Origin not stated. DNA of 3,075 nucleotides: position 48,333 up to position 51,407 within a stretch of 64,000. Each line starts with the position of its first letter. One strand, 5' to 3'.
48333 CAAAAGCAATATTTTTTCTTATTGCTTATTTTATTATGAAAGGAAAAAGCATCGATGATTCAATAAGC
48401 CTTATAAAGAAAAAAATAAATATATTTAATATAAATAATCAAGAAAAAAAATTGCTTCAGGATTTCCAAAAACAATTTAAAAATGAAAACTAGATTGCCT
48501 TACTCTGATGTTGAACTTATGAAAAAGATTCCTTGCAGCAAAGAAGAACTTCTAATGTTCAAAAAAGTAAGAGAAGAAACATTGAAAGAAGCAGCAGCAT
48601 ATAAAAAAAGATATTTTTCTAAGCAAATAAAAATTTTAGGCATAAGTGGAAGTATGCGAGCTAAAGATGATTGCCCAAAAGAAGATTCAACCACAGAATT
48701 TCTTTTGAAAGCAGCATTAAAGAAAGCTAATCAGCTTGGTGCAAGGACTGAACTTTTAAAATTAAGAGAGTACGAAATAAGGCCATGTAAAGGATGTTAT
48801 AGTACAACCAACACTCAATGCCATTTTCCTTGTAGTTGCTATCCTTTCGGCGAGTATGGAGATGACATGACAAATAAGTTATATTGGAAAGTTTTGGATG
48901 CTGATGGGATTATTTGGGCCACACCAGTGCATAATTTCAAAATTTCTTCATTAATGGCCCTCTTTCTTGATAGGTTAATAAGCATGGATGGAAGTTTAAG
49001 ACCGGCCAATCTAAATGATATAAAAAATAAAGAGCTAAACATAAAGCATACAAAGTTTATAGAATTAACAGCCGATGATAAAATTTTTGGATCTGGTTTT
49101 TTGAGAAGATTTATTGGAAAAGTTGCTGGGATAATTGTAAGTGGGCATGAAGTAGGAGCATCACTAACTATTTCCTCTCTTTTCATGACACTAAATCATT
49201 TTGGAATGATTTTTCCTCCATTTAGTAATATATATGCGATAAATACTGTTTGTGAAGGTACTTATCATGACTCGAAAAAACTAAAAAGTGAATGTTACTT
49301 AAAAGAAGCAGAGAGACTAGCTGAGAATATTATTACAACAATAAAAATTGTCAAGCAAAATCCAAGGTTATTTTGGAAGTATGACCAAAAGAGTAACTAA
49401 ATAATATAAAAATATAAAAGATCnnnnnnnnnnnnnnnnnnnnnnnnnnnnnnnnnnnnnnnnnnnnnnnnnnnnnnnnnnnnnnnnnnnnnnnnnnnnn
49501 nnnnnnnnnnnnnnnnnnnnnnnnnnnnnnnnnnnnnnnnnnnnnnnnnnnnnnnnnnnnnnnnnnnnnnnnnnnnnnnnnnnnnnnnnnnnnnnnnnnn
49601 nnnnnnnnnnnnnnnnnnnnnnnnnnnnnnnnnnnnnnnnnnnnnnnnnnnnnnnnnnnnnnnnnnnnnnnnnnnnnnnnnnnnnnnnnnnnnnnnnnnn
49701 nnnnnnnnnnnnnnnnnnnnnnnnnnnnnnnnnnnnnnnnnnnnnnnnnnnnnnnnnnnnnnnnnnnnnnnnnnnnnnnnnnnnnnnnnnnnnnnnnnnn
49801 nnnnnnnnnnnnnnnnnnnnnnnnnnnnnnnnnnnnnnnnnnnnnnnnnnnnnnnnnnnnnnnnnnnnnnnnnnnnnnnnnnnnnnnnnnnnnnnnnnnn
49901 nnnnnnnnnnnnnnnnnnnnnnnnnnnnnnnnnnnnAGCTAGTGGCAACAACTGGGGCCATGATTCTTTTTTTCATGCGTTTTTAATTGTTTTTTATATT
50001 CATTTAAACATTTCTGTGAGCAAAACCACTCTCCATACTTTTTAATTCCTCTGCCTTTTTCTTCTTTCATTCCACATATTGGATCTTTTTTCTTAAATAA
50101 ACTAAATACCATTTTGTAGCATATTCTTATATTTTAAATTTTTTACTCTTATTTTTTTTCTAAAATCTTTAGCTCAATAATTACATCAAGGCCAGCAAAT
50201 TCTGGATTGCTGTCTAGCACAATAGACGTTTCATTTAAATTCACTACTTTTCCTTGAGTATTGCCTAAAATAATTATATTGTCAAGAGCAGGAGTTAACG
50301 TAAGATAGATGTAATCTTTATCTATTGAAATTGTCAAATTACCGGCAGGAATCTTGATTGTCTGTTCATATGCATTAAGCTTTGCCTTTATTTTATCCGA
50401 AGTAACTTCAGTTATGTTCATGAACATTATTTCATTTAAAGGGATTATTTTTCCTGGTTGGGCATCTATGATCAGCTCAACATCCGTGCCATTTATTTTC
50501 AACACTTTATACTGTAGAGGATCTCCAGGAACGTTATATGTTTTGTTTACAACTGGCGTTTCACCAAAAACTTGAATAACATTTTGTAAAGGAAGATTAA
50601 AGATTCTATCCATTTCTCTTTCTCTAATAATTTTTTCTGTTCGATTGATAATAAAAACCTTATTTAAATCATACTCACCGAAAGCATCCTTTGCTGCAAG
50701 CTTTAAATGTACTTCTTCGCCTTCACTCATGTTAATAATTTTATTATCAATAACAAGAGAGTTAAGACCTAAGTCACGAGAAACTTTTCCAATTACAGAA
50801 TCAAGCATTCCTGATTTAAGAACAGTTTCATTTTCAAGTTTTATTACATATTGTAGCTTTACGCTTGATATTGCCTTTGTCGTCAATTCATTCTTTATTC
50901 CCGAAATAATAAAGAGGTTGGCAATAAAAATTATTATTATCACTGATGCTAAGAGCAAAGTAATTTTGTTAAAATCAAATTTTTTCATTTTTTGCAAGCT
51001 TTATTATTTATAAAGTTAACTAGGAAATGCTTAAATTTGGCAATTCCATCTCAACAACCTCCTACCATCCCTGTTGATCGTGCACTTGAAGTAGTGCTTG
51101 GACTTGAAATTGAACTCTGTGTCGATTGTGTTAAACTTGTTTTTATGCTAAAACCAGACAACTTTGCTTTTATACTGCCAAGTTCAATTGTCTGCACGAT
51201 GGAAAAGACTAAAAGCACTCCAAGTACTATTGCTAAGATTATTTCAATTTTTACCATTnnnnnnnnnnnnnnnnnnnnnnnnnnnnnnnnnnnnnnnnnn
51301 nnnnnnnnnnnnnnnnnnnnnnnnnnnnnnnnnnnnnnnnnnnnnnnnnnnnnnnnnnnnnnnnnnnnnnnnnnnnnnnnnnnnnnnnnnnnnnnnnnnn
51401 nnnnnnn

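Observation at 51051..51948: Two adjacent membrane-anchored proteins that share an anchor module and an identical terminal pentapeptide, MVGGC-stop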

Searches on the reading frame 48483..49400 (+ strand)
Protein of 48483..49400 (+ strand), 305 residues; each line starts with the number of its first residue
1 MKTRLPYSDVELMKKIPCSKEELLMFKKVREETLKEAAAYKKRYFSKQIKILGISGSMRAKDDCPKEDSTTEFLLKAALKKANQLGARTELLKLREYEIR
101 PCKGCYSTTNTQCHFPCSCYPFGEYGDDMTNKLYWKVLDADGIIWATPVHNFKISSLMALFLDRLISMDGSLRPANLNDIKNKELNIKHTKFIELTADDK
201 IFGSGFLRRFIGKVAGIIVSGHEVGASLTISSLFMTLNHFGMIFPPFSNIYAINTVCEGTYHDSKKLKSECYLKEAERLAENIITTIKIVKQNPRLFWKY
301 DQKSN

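Call 68: search_protein_families(library=pfam, proteins=[window:48483-49400:+], max_evalue=0.001)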
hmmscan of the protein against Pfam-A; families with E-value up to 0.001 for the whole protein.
window:48483-49400:+ (305 aa): 2 families
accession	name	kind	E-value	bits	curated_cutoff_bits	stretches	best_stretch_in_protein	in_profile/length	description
PF03358.20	FMN_red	-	1.1e-21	77.5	24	1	49-166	1-97/152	NADPH-dependent FMN reductase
PF02525.22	Flavodoxin_2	-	0.00015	22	27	1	67-167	12-105/198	Flavodoxin-like fold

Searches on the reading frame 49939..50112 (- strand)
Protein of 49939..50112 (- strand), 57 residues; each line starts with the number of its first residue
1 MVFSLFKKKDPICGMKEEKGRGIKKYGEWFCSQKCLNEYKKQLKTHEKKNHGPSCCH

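Call 55: search_protein_families(library=pfam, proteins=[window:49939-50112:-], max_evalue=0.01)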
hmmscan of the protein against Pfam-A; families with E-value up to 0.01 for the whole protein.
window:49939-50112:- (57 aa): 2 families
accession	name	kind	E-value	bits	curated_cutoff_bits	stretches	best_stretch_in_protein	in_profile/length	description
PF15279.11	SOBP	-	0.002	19.2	35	1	30-54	26-50/325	Sine oculis-binding protein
PF04945.19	YHS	-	0.0091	16.4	30.3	0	9-41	2-38/47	YHS domain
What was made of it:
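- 49939..50112 (-): Small YHS/TRASH-like Cys protein ending ...GPSCCH. Sub-threshold YHS hit (call 55).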

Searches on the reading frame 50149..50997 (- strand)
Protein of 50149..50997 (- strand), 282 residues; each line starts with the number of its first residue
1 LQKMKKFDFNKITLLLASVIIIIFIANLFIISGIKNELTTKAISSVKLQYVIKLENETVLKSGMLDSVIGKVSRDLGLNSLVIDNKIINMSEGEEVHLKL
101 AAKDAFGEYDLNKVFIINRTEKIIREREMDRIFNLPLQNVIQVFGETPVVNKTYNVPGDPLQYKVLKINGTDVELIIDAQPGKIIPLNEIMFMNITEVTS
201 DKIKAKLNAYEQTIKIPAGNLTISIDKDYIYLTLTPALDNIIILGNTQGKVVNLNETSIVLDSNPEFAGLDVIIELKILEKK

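Call 3: search_protein_families(library=pfam, proteins=[window:50149-50997:-], max_evalue=0.1)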
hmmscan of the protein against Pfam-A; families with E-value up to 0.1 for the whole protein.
window:50149-50997:- (282 aa): 2 families
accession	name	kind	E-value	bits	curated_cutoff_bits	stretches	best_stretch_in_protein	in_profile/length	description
PF11589.14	DUF3244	-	0.03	14.8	25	0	206-256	7-58/96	Domain of unknown function (DUF3244)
PF00254.34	FKBP_C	-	0.038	14.7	21.1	1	43-113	8-78/94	FKBP-type peptidyl-prolyl cis-trans isomerase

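Call 6: search_protein_families(library=ncbifam, proteins=[window:50149-50997:-], max_evalue=0.1)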
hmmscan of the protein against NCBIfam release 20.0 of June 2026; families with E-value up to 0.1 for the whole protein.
window:50149-50997:- (282 aa): 1 family
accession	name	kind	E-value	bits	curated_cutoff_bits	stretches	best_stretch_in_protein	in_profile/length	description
NF011676.0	PRK15095.1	equivalog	0.0014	18.1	125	0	42-113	7-78/156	FKBP-type peptidyl-prolyl cis-trans isomerase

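Call 78: search_solved_structures(query=window:50149-50997:-, max_evalue=1)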
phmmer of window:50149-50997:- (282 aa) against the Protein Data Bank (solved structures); distinct sequences matched with E-value up to 1: 3.
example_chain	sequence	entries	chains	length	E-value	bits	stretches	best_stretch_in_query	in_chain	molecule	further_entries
3pr9_A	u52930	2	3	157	0.0018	21.1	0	242-280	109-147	FKBP-type peptidyl-prolyl cis-trans isomerase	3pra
3prb_A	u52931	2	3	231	0.0061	19.4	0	241-280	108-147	FKBP-type peptidyl-prolyl cis-trans isomerase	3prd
1ix5_A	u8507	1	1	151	0.46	13.3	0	241-280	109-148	FKBP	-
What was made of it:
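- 50149..50997 (-): Membrane-anchored FKBP-like protein, third gene on the same strand. Weak Pfam and PDB FKBP hits (calls 3, 78).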

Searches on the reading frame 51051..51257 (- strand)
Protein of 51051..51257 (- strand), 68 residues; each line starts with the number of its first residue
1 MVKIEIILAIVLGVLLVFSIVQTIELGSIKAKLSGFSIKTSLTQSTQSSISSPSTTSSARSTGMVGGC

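Call 3: search_protein_families(library=pfam, proteins=[window:51051-51257:-], max_evalue=0.1)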
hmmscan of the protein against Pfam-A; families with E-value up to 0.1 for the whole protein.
window:51051-51257:- (68 aa): 0 families

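Call 6: search_protein_families(library=ncbifam, proteins=[window:51051-51257:-], max_evalue=0.1)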
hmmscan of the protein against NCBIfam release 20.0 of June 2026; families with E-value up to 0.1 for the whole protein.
window:51051-51257:- (68 aa): 0 families

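Call 12: find_homologous_proteins(query=window:51051-51257:-, max_evalue=10)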
Query window:51051-51257:- (68 aa): 1 proteins with E <= 10 among 1 candidates.
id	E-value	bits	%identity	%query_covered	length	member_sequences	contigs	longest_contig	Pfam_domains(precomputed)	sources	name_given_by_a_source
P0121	1.7e-30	120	100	100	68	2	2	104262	-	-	-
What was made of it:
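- The short protein alone finds no homologue in a word-indexed search (call 12).
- Tried and rejected: The word-indexed search found only the protein itself (call 12).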
